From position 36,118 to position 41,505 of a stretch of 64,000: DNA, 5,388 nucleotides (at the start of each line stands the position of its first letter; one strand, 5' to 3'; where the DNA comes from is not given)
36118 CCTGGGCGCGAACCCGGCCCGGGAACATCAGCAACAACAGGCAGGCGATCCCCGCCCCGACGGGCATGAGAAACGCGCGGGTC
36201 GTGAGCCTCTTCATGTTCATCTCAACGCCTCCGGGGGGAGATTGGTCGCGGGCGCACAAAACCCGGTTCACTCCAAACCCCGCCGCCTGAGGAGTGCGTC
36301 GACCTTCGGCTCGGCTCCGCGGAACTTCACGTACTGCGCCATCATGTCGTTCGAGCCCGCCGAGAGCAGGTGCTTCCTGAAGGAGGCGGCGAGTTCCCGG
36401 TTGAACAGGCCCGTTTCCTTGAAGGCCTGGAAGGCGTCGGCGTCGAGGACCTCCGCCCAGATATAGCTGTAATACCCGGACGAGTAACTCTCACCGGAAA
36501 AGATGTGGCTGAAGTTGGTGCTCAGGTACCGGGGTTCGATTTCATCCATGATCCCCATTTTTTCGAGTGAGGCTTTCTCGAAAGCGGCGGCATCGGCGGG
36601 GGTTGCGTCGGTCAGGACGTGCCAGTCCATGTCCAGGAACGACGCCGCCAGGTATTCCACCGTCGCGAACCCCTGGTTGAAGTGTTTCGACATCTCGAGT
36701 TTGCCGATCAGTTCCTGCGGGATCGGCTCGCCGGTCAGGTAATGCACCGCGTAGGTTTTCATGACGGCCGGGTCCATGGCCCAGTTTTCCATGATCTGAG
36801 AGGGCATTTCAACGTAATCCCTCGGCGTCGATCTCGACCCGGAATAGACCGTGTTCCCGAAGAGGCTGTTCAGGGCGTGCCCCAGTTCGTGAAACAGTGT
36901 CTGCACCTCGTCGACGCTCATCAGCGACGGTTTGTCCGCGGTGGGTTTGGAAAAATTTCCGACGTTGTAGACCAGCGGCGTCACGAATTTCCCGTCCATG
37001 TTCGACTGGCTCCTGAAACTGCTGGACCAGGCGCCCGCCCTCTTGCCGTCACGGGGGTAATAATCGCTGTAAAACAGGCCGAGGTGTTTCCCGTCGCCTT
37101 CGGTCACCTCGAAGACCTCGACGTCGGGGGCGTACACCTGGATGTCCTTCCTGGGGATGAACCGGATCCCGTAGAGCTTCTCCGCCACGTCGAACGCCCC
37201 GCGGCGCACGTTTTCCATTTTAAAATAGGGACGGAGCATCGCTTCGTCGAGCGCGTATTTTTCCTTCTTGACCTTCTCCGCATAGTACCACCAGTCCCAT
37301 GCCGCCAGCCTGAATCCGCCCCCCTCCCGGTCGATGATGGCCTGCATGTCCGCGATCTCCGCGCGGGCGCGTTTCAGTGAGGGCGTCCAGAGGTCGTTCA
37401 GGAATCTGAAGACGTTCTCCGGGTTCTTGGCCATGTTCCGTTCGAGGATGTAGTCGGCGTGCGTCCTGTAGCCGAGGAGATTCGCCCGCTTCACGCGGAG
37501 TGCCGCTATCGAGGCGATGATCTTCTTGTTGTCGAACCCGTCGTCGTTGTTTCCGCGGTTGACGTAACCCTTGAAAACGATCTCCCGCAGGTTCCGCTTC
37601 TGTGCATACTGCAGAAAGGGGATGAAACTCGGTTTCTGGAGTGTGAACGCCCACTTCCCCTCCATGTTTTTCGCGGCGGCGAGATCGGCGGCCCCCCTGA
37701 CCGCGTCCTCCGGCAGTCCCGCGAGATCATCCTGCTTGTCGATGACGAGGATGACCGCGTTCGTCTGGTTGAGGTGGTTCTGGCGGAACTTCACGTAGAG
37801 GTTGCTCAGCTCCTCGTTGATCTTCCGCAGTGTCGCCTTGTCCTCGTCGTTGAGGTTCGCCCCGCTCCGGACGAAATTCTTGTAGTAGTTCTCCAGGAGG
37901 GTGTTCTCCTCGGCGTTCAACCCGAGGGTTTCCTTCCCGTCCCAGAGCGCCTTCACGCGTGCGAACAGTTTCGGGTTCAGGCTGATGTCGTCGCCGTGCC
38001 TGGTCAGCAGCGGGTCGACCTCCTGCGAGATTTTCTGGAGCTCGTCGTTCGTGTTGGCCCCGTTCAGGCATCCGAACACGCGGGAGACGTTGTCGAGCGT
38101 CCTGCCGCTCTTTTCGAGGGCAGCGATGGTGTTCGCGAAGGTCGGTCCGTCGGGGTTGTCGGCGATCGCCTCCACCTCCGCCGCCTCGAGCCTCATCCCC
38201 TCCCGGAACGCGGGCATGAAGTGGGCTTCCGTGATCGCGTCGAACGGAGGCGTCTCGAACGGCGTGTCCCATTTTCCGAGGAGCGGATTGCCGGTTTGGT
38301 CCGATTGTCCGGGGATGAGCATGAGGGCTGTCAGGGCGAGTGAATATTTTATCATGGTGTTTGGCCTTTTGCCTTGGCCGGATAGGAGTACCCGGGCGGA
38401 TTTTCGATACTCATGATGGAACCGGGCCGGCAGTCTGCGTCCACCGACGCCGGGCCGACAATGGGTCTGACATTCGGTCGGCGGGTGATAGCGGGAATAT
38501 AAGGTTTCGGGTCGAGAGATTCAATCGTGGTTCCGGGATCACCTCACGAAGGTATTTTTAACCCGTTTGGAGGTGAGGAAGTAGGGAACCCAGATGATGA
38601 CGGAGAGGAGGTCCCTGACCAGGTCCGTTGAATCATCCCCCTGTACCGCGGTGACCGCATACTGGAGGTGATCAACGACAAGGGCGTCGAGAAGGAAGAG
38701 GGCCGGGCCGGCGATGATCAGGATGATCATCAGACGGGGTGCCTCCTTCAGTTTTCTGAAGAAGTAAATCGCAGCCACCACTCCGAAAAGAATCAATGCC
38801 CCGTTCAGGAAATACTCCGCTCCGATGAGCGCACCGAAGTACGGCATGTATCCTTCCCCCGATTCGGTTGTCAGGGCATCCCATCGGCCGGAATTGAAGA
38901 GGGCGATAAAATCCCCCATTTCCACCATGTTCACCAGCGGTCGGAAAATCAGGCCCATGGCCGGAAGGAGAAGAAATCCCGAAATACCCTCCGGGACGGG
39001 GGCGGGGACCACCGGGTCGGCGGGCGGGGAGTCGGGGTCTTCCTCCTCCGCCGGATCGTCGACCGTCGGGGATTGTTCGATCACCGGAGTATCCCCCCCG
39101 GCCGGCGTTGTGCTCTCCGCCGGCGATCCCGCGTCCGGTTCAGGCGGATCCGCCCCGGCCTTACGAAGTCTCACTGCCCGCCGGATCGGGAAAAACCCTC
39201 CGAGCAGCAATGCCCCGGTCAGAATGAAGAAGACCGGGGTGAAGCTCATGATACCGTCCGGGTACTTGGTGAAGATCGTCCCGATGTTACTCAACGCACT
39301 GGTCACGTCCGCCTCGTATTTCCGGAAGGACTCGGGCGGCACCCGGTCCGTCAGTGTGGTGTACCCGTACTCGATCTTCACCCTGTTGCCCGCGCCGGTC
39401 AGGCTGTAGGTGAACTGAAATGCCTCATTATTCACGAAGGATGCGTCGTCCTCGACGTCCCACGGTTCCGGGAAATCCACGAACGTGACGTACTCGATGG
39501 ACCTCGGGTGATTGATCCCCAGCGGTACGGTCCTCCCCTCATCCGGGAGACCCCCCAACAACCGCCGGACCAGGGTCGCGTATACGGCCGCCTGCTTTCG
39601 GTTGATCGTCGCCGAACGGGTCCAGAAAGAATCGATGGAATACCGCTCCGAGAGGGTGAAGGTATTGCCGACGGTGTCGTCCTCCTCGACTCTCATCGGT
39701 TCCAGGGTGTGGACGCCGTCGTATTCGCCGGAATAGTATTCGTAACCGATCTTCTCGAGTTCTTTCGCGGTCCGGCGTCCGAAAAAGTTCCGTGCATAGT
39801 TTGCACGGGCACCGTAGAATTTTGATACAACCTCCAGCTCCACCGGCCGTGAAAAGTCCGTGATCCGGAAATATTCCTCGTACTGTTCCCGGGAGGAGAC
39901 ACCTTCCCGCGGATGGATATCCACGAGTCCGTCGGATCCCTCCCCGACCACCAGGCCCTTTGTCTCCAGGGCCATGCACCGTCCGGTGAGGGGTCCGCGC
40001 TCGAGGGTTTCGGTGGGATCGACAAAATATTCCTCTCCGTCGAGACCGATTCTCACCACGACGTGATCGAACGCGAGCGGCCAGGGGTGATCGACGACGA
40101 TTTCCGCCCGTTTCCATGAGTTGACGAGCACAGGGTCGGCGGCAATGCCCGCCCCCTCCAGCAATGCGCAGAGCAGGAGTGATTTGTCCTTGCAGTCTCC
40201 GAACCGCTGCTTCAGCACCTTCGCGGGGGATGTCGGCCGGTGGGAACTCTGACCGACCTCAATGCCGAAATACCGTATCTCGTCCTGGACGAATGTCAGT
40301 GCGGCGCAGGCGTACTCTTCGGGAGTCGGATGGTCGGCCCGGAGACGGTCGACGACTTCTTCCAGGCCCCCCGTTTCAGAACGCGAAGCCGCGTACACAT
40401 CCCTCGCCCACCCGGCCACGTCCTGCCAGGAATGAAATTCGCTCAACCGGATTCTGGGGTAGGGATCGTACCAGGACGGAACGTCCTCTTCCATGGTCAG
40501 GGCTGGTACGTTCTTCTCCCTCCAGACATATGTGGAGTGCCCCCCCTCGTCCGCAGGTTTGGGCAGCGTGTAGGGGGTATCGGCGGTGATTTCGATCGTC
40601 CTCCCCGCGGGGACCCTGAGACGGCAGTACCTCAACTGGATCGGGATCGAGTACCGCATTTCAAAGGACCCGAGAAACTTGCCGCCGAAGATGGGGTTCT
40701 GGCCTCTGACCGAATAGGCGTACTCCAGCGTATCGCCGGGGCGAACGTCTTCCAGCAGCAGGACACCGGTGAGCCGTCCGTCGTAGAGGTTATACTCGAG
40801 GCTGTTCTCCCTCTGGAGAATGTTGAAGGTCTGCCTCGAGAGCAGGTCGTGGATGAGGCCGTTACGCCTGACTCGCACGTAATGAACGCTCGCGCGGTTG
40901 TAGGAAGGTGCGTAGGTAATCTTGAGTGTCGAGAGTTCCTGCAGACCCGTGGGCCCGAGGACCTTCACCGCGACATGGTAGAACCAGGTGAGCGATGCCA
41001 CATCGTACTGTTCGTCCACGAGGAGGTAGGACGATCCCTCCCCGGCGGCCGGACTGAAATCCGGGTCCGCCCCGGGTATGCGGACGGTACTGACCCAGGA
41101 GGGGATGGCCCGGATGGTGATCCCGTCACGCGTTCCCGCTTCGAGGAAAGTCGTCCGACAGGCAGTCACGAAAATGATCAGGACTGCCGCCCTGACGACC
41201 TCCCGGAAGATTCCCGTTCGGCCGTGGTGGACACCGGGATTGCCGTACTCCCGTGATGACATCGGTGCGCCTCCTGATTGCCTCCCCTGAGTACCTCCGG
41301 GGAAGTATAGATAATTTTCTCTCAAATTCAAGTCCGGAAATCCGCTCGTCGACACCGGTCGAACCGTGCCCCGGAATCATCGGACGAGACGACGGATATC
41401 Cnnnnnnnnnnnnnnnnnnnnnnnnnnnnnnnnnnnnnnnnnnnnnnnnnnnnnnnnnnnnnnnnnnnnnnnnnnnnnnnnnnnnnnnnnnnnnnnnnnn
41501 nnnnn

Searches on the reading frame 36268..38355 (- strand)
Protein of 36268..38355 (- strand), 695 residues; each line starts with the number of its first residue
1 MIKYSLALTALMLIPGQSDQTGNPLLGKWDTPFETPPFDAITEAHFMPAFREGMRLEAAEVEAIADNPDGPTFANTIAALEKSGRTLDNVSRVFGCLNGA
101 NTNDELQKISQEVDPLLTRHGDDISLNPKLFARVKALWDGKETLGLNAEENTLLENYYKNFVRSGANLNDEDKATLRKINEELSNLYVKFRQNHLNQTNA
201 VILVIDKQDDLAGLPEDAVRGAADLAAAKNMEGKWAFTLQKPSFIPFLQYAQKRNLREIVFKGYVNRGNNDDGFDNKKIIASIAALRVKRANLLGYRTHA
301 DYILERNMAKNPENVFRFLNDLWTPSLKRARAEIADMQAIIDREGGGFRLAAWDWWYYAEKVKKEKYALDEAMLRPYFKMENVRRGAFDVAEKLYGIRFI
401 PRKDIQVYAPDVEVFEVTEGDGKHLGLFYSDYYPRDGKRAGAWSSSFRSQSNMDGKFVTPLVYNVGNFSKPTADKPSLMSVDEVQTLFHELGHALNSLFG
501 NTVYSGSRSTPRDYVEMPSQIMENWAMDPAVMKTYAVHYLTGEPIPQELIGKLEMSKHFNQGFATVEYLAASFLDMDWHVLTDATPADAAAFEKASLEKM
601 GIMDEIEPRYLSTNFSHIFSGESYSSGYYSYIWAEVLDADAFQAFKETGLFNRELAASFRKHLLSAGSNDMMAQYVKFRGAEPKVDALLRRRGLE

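Call 9: search_protein_families(library=pfam, proteins=[window:36268-38355:-], max_evalue=0.01)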
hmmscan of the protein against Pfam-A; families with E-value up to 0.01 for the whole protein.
window:36268-38355:- (695 aa): 2 families
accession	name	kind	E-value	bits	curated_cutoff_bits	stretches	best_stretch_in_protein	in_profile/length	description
PF01432.26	Peptidase_M3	-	2.8e-123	413.1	27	1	247-693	1-456/457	Peptidase family M3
PF19310.4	TOP_N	-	0.00045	20.4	27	1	70-173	20-123/123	Neurolysin/Thimet oligopeptidase, N-terminal domain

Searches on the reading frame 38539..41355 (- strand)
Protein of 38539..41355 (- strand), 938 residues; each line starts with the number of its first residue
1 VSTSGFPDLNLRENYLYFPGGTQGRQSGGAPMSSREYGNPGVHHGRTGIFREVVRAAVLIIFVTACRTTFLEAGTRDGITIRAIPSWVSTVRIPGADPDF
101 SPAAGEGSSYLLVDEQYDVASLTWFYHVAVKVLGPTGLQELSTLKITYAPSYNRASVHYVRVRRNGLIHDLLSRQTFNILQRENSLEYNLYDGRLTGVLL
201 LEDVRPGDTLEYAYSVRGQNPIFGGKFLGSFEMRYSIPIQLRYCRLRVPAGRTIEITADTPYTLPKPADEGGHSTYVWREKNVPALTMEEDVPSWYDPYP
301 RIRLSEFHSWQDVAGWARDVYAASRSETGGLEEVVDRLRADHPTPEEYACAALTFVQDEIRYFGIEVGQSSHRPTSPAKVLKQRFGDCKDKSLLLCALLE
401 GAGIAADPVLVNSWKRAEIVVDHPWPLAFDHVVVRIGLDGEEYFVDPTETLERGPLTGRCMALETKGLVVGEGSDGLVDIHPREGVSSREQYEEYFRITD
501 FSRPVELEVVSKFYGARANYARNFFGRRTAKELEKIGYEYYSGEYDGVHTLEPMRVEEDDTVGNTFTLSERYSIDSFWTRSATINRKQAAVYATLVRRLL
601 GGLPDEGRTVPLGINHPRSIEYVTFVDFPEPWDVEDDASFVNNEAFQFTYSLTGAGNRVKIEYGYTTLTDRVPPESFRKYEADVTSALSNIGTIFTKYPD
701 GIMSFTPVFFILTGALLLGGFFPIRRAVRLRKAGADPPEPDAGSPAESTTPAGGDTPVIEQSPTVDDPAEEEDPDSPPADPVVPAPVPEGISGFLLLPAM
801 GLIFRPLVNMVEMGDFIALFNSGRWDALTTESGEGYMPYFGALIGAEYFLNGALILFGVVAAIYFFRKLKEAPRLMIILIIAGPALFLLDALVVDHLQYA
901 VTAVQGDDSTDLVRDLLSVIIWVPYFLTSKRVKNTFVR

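Call 10: search_protein_families(library=ncbifam, proteins=[window:38539-41355:-], max_evalue=0.001)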
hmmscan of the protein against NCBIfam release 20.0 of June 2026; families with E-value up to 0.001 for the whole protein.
window:38539-41355:- (938 aa): 0 families

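Call 41: search_protein_families(library=pfam, proteins=[window:38539-41355:-], max_evalue=0.001)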
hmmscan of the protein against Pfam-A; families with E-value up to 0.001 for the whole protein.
window:38539-41355:- (938 aa): 3 families
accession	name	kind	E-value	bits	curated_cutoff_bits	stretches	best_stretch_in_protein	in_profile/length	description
PF12969.12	DUF3857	-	2.5e-35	122.4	24.6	1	121-286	4-169/170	Domain of Unknown Function with PDB structure (DUF3857)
PF10754.15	DUF2569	-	7.9e-30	104.6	26.5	1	788-937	1-143/143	Protein of unknown function (DUF2569)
PF01841.26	Transglut_core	-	1.1e-05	26.1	23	1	334-416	3-82/108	Transglutaminase-like superfamily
